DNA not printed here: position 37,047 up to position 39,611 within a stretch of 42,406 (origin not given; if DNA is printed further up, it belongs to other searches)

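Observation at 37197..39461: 754-aa protein combining two winged-helix-like modules with a split two-cluster ferredoxin domain, translationally coupled to HdrA::MvhD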

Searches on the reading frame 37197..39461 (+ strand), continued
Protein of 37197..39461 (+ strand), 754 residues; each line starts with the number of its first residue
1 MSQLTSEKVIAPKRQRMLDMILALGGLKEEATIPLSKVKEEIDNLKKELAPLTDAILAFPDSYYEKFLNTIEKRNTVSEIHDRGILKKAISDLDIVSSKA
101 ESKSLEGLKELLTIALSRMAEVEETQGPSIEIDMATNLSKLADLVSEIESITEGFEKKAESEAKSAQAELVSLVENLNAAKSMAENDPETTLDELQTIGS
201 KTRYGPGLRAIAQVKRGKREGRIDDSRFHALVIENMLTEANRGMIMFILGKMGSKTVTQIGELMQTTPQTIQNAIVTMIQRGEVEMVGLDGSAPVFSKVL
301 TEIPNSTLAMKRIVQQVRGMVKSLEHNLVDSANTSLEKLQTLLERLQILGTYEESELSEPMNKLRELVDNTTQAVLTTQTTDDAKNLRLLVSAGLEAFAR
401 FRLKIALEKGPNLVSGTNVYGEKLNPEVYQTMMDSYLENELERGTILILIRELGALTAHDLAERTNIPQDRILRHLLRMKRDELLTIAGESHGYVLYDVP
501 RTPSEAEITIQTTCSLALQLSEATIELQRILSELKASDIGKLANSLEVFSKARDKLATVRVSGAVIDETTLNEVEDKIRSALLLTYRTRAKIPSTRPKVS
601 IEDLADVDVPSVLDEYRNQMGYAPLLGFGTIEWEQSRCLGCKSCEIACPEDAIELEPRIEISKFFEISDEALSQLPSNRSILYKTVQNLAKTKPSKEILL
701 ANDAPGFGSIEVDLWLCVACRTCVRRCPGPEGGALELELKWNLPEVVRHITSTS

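Call 20: search_protein_representatives(protein=window:37197-39071:+)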
Query: 625 residues. Proteins with E-value up to 0.001 (for the whole library): 48; up to 1e-10: 24; up to 1e-30: 6. The best 48 are listed.
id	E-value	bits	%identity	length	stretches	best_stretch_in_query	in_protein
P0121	1.9e-220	750.0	57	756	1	1-625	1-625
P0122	8.9e-180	615.7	59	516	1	9-511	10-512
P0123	1.9e-102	360.6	55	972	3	417-625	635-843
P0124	3.4e-83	297.0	51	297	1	1-297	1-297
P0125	7.1e-55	203.5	63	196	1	124-289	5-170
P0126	3.3e-31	125.4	43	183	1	7-173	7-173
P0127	2.7e-28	115.8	55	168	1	5-118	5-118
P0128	3.7e-28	115.4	24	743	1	9-618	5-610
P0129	6.4e-26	108.0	54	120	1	7-117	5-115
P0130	1.3e-25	106.9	71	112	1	1-80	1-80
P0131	1.8e-24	103.1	27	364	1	143-476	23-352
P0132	4.3e-24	101.9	77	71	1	1-70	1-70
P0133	1.5e-21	93.5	46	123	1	6-117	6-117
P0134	1.0e-17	80.9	61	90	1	1-69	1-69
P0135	3.0e-17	79.3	51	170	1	10-95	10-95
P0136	3.1e-17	79.3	19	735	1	10-618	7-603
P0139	1.7e-13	67.0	22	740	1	10-616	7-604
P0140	5.2e-13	65.4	21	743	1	212-529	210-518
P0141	5.3e-13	65.3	28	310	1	440-615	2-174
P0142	5.6e-12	61.9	22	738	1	8-617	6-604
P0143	4.0e-11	59.1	20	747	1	212-616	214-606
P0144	4.8e-11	58.9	22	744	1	154-616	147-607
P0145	8.3e-10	54.8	20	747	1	7-621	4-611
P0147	6.6e-06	41.9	21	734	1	10-513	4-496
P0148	8.4e-06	41.6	31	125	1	388-486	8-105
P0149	8.9e-06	41.5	37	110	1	412-491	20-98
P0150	1.0e-05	41.3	33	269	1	393-491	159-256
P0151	1.6e-05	40.6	33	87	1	416-499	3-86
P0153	3.4e-05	39.6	31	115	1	389-490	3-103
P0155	7.5e-05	38.4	34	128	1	393-492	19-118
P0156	1.0e-04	38.0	31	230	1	378-488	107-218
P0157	1.6e-04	37.3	36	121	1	393-488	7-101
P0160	2.5e-04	36.7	28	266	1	357-487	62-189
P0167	8.4e-04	35.0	39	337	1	385-492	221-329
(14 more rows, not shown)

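Call 22: predict_structure(alignment_id=A1)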
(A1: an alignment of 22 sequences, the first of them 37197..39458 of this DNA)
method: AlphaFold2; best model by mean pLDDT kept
length: 754 residues; sequences in the alignment: 22
mean_pLDDT: 63.2   pTM: 0.36
mean pLDDT of the five models: 63.2, 58.9, 57.9, 53.6, 52.8
residues with pLDDT >= 90: 84; 70-90: 298; 50-70: 107; < 50: 265
segments of 3 or more residues with pLDDT < 50: 1-14, 16-32, 121-131, 379-430, 432-434, 451-456, 480-501, 598-664, 689-754
pLDDT, mean of each block of 10 residues (from residue 1): 32 44 41 63 85 87 92 84 85 88 90 84 36 75 90 85 84 91 90 91 84 86 86 88 90 85 88 79 66 68 62 69 71 84 77 79 79 57 33 32 33 33 42 52 55 53 69 58 30 28 75 91 88 77 87 86 80 87 77 53 35 36 27 25 30 28 54 60 54 33 28 24 30 27 28 29
secondary structure, 60 per line:
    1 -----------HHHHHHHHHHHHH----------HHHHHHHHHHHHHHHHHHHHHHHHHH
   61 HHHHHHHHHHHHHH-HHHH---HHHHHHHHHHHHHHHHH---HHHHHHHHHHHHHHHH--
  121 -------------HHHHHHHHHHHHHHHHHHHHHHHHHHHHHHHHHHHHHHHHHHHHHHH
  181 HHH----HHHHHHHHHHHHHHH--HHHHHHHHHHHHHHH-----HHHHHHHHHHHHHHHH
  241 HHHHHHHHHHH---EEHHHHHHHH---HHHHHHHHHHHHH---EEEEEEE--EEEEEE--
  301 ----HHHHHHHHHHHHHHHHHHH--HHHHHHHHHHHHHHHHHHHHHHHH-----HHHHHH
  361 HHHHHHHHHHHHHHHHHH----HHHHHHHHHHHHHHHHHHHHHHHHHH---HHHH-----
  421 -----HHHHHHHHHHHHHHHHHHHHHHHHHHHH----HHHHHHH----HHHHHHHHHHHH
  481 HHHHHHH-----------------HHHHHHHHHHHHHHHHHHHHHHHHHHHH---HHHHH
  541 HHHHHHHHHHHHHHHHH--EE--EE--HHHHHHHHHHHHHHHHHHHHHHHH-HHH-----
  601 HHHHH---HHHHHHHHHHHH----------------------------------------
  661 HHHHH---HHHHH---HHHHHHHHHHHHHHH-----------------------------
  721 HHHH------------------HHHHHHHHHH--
elements in order (helices of 4 or more, strands of 3 or more residues): H12-24 H35-74 H76-79 H83-99 H103-118 H134-183 H188-202 H205-219 H225-251 H257-264 H268-280 E284-290 E293-298 H305-323 H326-349 H355-378 H383-408 H412-415 H426-453 H458-464 H469-487 H505-532 H536-557 H568-591 H601-605 H609-620 H661-665 H669-673 H677-691 H721-724 H743-752

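Call 24: find_homologous_proteins(query=A2, max_evalue=1e-10)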
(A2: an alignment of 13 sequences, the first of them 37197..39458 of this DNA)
Query A2 (13 sequences) (754 aa, profile of the alignment): 247 proteins with E <= 1e-10 among 8000 candidates; the best 120 are listed.
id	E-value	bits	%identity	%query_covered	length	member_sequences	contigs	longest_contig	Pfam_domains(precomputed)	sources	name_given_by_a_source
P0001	1.3e-278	945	93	100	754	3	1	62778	PF12797.13,PF12837.13,PF00037.33,PF13484.12,PF12838.13,PF13237.12,PF13183.12,PF13187.12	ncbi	-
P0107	9.5e-278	942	71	100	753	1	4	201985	PF01047.29,PF12797.13,PF12837.13,PF00037.33,PF12838.13,PF12802.14,PF13183.12,PF13187.12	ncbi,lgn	ncbi:MAG: 4Fe-4S dicluster domain-containing protein [Candidatus Thorarchaeota archaeon]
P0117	5.2e-277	939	70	100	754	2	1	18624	PF12837.13,PF00037.33,PF12838.13,PF12802.14,PF13187.12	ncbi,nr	ncbi:4Fe-4S dicluster domain-containing protein [Candidatus Thorarchaeota archaeon]|nr:MAG: 4Fe-4S d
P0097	3.4e-274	930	72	100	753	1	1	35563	PF01047.29,PF12797.13,PF12837.13,PF00037.33,PF12838.13,PF12802.14,PF13237.12,PF13183.12,PF13187.12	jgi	jgi:ferredoxin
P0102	1.5e-272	925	72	100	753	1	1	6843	PF01047.29,PF12797.13,PF12837.13,PF00037.33,PF12838.13,PF12802.14,PF13237.12,PF13183.12,PF13187.12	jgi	jgi:ferredoxin/predicted ArsR family transcriptional regulator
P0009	2.9e-272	924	80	100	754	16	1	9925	PF12797.13,PF12837.13,PF00037.33,PF12838.13,PF12802.14,PF13187.12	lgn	-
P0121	3.1e-272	924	59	100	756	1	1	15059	PF12797.13,PF12837.13,PF00037.33,PF12838.13,PF13237.12,PF13183.12,PF13187.12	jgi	jgi:ferredoxin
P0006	3.5e-272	924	80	100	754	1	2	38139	PF12797.13,PF12837.13,PF00037.33,PF13484.12,PF12838.13,PF12802.14,PF13237.12,PF13183.12,PF13187.12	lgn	-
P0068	6.6e-272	923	75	100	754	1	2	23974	PF12797.13,PF12837.13,PF00037.33,PF12838.13,PF12802.14,PF13183.12,PF13187.12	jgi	jgi:ferredoxin/DNA-binding MarR family transcriptional regulator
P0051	9.3e-272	922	77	100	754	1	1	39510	PF12797.13,PF12837.13,PF00037.33,PF12838.13,PF12802.14,PF13183.12,PF13187.12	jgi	-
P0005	1.1e-271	922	81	100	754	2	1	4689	PF12797.13,PF12837.13,PF00037.33,PF12838.13,PF12802.14,PF13183.12,PF13187.12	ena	-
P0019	1.7e-271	921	80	100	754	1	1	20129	PF12797.13,PF12837.13,PF00037.33,PF12838.13,PF12802.14,PF13183.12,PF13187.12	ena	-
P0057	4.6e-271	920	77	100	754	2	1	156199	PF01047.29,PF12797.13,PF12837.13,PF00037.33,PF12838.13,PF12802.14,PF13183.12,PF13187.12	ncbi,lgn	-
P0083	1.8e-270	918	73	100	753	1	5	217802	PF01047.29,PF12797.13,PF12837.13,PF00037.33,PF12838.13,PF12802.14,PF13183.12,PF13187.12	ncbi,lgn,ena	ncbi:MAG: 4Fe-4S dicluster domain-containing protein [Candidatus Thorarchaeota archaeon]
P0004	2.0e-270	918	80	100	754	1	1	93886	PF12797.13,PF12837.13,PF00037.33,PF12838.13,PF12802.14,PF13237.12,PF13187.12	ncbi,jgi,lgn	-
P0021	3.8e-265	900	80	100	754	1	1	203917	PF12797.13,PF12837.13,PF00037.33,PF12838.13,PF13237.12,PF13183.12,PF13187.12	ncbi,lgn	ncbi:MAG: 4Fe-4S dicluster domain-containing protein [Candidatus Sifarchaeia archaeon]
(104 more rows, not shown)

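Call 25: list_cluster_members(proteins=[P0128, P0136, P0139, P0140, P0142, P0143, P0144, P0145, P0147, P0123])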
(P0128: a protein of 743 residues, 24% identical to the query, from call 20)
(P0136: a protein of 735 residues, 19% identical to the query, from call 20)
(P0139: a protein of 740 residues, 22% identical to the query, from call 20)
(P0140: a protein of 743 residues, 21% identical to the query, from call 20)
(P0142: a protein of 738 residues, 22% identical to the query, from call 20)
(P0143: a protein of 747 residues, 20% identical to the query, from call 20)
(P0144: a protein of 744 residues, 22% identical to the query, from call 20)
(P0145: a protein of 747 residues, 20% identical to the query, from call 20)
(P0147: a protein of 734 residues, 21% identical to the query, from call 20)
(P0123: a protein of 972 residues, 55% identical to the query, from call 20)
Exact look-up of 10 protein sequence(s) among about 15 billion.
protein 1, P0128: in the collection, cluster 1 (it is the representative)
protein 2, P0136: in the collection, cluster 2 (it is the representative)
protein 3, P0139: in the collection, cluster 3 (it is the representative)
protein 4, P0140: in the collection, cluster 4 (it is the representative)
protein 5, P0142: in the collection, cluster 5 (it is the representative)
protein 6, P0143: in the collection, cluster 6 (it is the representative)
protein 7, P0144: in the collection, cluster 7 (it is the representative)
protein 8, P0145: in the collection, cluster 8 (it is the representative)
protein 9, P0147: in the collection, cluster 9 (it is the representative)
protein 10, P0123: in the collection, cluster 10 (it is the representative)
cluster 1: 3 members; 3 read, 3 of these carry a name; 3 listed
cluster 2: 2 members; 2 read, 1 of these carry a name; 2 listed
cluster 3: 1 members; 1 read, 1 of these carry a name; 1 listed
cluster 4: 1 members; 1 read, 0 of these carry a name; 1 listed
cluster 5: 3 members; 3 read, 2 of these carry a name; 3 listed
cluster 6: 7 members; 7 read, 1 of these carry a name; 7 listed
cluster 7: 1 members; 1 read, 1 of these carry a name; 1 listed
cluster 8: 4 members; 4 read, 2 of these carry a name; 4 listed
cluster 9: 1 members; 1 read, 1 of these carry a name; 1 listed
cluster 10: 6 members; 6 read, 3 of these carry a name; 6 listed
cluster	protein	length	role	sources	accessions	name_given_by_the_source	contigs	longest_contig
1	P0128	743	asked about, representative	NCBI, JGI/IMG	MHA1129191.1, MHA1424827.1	MAG: 4Fe-4S binding protein [Candidatus Helarchaeota archaeon]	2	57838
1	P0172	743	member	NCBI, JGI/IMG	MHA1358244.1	MAG: 4Fe-4S binding protein [Candidatus Helarchaeota archaeon]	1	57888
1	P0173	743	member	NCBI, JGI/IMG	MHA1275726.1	MAG: 4Fe-4S binding protein [Candidatus Helarchaeota archaeon]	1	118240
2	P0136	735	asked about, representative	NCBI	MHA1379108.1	MAG: 4Fe-4S binding protein [Candidatus Helarchaeota archaeon]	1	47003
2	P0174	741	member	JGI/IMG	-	-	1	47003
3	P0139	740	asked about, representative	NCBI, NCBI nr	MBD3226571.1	MAG: hypothetical protein GF329_00145 [Candidatus Lokiarchaeota archaeon] | hypothetical protein [Candidatus Lokiarchaeota archaeon]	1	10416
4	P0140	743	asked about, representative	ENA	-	-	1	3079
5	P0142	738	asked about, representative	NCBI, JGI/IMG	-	-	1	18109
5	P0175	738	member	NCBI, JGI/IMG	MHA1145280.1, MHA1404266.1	MAG: 4Fe-4S binding protein [Candidatus Helarchaeota archaeon]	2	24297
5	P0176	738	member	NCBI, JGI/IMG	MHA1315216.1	MAG: 4Fe-4S binding protein [Candidatus Helarchaeota archaeon]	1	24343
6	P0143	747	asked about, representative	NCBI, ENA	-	-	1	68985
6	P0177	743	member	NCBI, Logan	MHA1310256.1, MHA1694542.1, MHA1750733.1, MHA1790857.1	MAG: 4Fe-4S binding protein [Candidatus Helarchaeota archaeon]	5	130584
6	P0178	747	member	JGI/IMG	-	-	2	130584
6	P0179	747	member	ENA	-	-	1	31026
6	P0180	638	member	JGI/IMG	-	-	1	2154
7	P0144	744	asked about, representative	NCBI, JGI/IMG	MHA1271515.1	MAG: 4Fe-4S binding protein [Candidatus Helarchaeota archaeon]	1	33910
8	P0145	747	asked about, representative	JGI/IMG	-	-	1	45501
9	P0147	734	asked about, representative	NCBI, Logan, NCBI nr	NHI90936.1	MAG: hypothetical protein EAX96_00450 [Candidatus Lokiarchaeota archaeon] | hypothetical protein [Candidatus Lokiarchaeota archaeon]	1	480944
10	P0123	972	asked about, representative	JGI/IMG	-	-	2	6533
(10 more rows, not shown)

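Call 27: find_encoding_contigs(protein=P0147, flank=10000, max_places=1)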
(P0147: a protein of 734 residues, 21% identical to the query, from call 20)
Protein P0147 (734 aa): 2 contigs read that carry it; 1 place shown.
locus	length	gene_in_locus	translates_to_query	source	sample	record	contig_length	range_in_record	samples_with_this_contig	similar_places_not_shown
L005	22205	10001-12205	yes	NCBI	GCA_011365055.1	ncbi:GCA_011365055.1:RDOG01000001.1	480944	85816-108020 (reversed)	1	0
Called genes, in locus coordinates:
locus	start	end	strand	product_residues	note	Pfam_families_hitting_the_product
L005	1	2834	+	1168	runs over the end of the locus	PF00070:Pyr_redox (weak), PF00890:FAD_binding_2 (faint), PF12831:FAD_oxidored, PF13187:Fer4_9 (weak), PF07992:Pyr_redox_2, PF13450:NAD_binding_8, PF14697:Fer4_21, PF02662:FlpD, +12 more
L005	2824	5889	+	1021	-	PF00890:FAD_binding_2 (weak), PF01266:DAO (weak), PF07992:Pyr_redox_2 (weak), PF12831:FAD_oxidored (weak), PF07992:Pyr_redox_2, PF12838:Fer4_7, PF13187:Fer4_9, PF14697:Fer4_21, +18 more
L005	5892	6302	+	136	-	PF02662:FlpD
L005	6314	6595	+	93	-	-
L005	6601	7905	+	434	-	PF00070:Pyr_redox (faint), PF01266:DAO (weak), PF07992:Pyr_redox_2 (faint), PF12831:FAD_oxidored (faint), PF13450:NAD_binding_8 (weak), PF12837:Fer4_6 (faint), PF13237:Fer4_10 (faint), PF00037:Fer4 (faint)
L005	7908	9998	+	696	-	PF13738:Pyr_redox_3 (weak), PF07992:Pyr_redox_2, PF03486:HI0933_like (weak), PF00037:Fer4 (weak), PF12797:Fer4_2 (weak), PF12837:Fer4_6 (weak), PF12838:Fer4_7, PF02662:FlpD, +6 more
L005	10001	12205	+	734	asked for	PF12838:Fer4_7 (faint), PF13187:Fer4_9 (faint), PF00037:Fer4 (weak), PF12797:Fer4_2 (faint), PF12837:Fer4_6 (weak), PF13237:Fer4_10 (faint), PF13484:Fer4_16 (faint), PF14697:Fer4_21 (faint)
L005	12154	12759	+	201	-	PF13183:Fer4_8, PF13187:Fer4_9, PF13534:Fer4_17 (weak)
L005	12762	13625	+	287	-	PF02754:CCG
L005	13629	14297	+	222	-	PF03848:TehB, PF13489:Methyltransf_23, PF02353:CMAS, PF13847:Methyltransf_31, PF08241:Methyltransf_11, PF08242:Methyltransf_12, PF13649:Methyltransf_25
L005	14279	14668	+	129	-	-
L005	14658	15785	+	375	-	PF01208:URO-D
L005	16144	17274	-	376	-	PF13484:Fer4_16 (faint), PF00037:Fer4 (weak), PF12837:Fer4_6 (weak), PF13237:Fer4_10 (weak), PF14697:Fer4_21, PF12838:Fer4_7, PF13187:Fer4_9 (weak), PF00037:Fer4 (weak), +2 more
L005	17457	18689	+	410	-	PF00037:Fer4 (faint), PF12837:Fer4_6 (faint), PF13237:Fer4_10 (weak)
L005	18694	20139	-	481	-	PF01555:N6_N4_Mtase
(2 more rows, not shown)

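Call 28: find_encoding_contigs(protein=P0128, flank=10000, max_places=1)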
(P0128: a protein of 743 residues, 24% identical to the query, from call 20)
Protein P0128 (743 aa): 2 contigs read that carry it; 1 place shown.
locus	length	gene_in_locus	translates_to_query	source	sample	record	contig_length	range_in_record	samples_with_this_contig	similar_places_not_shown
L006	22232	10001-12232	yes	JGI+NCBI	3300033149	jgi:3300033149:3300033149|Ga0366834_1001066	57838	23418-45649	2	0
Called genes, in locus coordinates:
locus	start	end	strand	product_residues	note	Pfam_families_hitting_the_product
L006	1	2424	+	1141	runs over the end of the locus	PF12831:FAD_oxidored, PF13450:NAD_binding_8 (weak), PF13187:Fer4_9 (weak), PF07992:Pyr_redox_2, PF12831:FAD_oxidored, PF14697:Fer4_21, PF00037:Fer4, PF02662:FlpD, +19 more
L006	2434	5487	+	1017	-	PF07992:Pyr_redox_2 (weak), PF13187:Fer4_9, PF01266:DAO, PF07992:Pyr_redox_2, PF12831:FAD_oxidored, PF00037:Fer4, PF12838:Fer4_7, PF14697:Fer4_21, +24 more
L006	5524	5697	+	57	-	PF02662:FlpD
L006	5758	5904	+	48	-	PF02662:FlpD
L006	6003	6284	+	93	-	-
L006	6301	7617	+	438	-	PF00890:FAD_binding_2 (weak), PF01266:DAO (faint), PF07992:Pyr_redox_2 (faint), PF13237:Fer4_10 (faint), PF12838:Fer4_7 (weak)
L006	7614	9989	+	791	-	PF07992:Pyr_redox_2 (weak), PF13450:NAD_binding_8 (weak), PF12838:Fer4_7, PF13187:Fer4_9 (weak), PF13237:Fer4_10, PF14697:Fer4_21 (weak), PF00037:Fer4 (weak), PF02662:FlpD, +7 more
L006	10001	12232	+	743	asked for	PF13187:Fer4_9 (faint), PF13183:Fer4_8 (faint), PF12837:Fer4_6 (faint), PF12838:Fer4_7 (faint), PF13484:Fer4_16 (faint), PF00037:Fer4 (weak)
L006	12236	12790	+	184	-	PF13183:Fer4_8, PF13237:Fer4_10 (weak), PF13187:Fer4_9, PF13534:Fer4_17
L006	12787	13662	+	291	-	PF02754:CCG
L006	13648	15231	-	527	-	-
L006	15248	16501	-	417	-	PF04015:DUF362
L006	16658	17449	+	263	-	-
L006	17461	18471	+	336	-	PF01040:UbiA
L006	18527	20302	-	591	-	PF27230:MJ1566_N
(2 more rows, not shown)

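Call 29: find_encoding_contigs(protein=P0123, flank=10000, max_places=2)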
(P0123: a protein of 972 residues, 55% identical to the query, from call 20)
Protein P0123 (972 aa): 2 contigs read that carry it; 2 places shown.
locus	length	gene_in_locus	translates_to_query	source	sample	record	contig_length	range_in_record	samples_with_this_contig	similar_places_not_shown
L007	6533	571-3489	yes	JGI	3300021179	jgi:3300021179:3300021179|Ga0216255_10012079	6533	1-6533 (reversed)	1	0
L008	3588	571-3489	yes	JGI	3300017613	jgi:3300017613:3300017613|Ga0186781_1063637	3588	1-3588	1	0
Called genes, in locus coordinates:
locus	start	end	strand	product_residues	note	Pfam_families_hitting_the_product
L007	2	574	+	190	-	?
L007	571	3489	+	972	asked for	PF13187:Fer4_9 (faint), PF14691:Fer4_20, PF00070:Pyr_redox (faint), PF01266:DAO (weak), PF07992:Pyr_redox_2, PF13450:NAD_binding_8 (weak), PF12838:Fer4_7 (weak), PF13183:Fer4_8 (weak), +1 more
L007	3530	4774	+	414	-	PF02771:Acyl-CoA_dh_N, PF02770:Acyl-CoA_dh_M, PF00441:Acyl-CoA_dh_1, PF22924:ACOX_C_alpha1 (faint), PF08028:Acyl-CoA_dh_2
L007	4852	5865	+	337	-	-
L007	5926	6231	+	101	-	-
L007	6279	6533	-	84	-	?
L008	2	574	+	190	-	?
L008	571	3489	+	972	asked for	PF13187:Fer4_9 (faint), PF14691:Fer4_20, PF00070:Pyr_redox (faint), PF01266:DAO (weak), PF07992:Pyr_redox_2, PF13450:NAD_binding_8 (weak), PF12838:Fer4_7 (weak), PF13183:Fer4_8 (weak), +1 more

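Call 31: find_homologous_proteins(query=A3, max_evalue=0.00001)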
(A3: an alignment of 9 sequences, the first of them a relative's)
Query A3 (9 sequences) (743 aa, profile of the alignment): 15 proteins with E <= 0.00001 among 8000 candidates.
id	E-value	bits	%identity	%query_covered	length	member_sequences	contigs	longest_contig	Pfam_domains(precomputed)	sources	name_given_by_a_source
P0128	1.2e-244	832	100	100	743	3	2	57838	PF12837.13,PF00037.33,PF13484.12,PF12838.13,PF13183.12,PF13187.12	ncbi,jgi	ncbi:MAG: 4Fe-4S binding protein [Candidatus Helarchaeota archaeon]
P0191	4.9e-183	629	55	100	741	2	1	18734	PF12837.13,PF00037.33,PF13484.12,PF12838.13,PF13183.12,PF13187.12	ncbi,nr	ncbi:MAG: 4Fe-4S binding protein [Candidatus Helarchaeota archaeon]|nr:4Fe-4S binding protein [Candi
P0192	6.5e-180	618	52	100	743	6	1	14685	PF12797.13,PF12837.13,PF00037.33,PF13484.12,PF12838.13,PF13534.12,PF13237.12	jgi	-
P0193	6.3e-179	615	46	100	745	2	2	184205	PF12797.13,PF12837.13,PF00037.33,PF13484.12,PF12838.13,PF13237.12,PF13183.12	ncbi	ncbi:MAG: 4Fe-4S binding protein [Candidatus Helarchaeota archaeon]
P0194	6.8e-179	615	51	100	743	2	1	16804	PF12797.13,PF12837.13,PF00037.33,PF13484.12,PF12838.13,PF13237.12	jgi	-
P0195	1.1e-178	614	51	100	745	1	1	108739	PF12837.13,PF00037.33,PF13484.12,PF12838.13,PF13237.12,PF13187.12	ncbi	-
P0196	6.6e-178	612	49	100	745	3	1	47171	PF12797.13,PF00037.33,PF13484.12,PF12838.13,PF13183.12,PF13187.12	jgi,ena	-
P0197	6.0e-177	609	49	100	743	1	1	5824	PF12797.13,PF12837.13,PF00037.33,PF13484.12,PF12838.13,PF13183.12,PF13187.12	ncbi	-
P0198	6.9e-177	608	52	100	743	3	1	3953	PF12837.13,PF00037.33,PF13484.12,PF12838.13,PF13237.12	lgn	-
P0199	1.5e-175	604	45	100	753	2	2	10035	PF01047.29,PF12797.13,PF12837.13,PF00037.33,PF13484.12,PF12838.13,PF13534.12,PF13183.12,PF13187.12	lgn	-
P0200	2.3e-175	603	50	99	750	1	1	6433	PF12797.13,PF12837.13,PF00037.33,PF13484.12,PF12838.13,PF13237.12,PF13187.12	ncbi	-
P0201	1.3e-173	598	49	100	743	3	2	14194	PF12797.13,PF12837.13,PF00037.33,PF13484.12,PF12838.13,PF13183.12,PF13187.12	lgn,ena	-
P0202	1.5e-171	591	47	100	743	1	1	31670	PF12797.13,PF12837.13,PF00037.33,PF13484.12,PF12838.13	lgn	-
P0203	2.5e-167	577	49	98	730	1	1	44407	PF12837.13,PF13484.12,PF12838.13,PF13237.12,PF13187.12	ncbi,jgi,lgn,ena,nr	ncbi:MAG TPA: hypothetical protein VMV49_05000 [Candidatus Deferrimicrobium sp.]|nr:hypothetical pro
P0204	5.0e-149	516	47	94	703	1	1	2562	-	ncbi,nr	ncbi:MAG: hypothetical protein LUQ65_02560, partial [Candidatus Helarchaeota archaeon]|nr:hypothetic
